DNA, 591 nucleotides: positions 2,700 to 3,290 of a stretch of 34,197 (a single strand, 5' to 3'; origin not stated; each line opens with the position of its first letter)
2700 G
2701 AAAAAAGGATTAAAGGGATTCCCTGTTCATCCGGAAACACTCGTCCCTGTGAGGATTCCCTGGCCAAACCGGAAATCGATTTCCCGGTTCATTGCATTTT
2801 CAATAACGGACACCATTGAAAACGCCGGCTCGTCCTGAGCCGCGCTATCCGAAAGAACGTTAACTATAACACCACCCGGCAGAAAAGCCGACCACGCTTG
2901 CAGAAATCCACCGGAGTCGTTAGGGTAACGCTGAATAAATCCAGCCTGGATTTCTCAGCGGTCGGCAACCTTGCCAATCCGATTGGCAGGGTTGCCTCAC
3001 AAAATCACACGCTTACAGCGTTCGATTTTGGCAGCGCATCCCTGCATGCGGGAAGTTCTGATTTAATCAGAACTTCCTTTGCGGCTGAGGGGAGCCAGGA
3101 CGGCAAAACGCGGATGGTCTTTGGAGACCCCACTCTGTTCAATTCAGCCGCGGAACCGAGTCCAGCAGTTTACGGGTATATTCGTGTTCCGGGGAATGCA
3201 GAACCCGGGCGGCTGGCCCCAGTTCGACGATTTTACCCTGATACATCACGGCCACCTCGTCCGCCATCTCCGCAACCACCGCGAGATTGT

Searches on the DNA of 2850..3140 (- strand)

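Call 9: search_rna_families(source=window, start=2850, end=3140, threshold=evalue, max_evalue=10, show_alignments=2)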
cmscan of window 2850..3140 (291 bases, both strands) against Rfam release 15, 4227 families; matches with E-value up to 10: 2.
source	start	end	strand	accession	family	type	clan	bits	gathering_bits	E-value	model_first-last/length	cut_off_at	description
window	2956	3001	+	RF04346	Plastid-ccsA-ndhD-1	Cis-reg;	CL00154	27.4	48.5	0.0011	1-57/57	no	Plastid-ccsA-ndhD-1 3UTR RNA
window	2962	2998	-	RF04061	mir-1420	Gene; miRNA;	-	21.1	70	0.038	1-87/87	no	mir-1420 microRNA precursor family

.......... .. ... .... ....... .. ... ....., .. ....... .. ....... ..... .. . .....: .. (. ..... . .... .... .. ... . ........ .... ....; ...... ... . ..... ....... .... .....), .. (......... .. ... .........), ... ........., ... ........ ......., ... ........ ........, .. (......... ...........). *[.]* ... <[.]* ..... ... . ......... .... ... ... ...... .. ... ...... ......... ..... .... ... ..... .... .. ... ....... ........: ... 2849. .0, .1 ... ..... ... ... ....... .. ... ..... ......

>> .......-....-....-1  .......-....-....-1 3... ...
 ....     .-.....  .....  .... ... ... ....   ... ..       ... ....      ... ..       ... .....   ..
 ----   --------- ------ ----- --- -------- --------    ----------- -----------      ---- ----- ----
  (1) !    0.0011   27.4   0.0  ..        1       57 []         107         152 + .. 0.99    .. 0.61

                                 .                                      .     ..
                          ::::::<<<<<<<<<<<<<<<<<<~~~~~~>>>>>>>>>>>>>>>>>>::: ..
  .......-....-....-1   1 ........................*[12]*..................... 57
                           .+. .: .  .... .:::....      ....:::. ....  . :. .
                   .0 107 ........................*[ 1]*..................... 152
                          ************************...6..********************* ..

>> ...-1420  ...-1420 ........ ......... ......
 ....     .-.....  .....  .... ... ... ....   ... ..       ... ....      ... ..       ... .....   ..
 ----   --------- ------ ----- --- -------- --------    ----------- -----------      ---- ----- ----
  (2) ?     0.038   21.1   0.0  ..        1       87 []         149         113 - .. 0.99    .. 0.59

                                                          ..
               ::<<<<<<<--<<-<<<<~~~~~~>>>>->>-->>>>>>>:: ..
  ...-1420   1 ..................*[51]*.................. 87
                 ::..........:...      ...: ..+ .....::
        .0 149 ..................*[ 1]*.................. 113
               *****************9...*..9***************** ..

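Call 12: search_dna_similar(query=window:2900-3090:-, collection=plasmids, mode=distant, max_rows=40, max_evalue=0.001)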
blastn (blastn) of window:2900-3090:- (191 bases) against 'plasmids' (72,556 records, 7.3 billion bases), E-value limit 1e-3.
No match.
